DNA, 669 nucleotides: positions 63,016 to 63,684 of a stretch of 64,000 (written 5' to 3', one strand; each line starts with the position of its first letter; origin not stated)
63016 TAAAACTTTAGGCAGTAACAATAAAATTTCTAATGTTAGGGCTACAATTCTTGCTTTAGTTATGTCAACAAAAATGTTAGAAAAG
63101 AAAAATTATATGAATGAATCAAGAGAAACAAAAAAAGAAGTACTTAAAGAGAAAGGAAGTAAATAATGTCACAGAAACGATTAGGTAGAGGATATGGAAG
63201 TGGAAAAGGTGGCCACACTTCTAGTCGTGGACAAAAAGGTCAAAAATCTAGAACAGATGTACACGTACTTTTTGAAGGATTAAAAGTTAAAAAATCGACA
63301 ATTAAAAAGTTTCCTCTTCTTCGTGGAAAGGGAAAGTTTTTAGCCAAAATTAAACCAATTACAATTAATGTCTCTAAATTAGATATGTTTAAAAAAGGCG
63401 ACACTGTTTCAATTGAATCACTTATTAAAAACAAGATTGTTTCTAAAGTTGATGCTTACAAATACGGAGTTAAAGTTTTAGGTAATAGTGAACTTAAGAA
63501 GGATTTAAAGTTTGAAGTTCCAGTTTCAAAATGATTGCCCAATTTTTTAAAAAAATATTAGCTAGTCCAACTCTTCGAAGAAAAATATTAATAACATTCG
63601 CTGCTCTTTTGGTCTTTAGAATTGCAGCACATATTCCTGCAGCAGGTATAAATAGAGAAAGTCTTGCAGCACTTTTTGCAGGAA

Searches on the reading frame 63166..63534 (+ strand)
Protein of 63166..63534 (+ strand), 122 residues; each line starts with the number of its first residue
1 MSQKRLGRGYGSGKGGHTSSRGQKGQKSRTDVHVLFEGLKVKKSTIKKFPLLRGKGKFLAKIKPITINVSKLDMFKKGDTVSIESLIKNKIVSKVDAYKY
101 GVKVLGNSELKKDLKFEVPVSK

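Call 87: search_protein_families(library=pfam, proteins=[window:63166-63534:+], max_evalue=0.01)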
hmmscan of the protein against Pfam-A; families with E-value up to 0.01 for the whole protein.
window:63166-63534:+ (122 aa): 2 families
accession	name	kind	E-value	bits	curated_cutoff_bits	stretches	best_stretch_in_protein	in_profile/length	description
PF00828.25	Ribosomal_L27A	-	5.1e-06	27.2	21.5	1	66-118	1-53/72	Ribosomal proteins 50S-L15, 50S-L18e, 60S-L27A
PF14578.12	GTP_EFTU_D4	-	0.0024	18.2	23.8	1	38-93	22-76/86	Elongation factor Tu domain 4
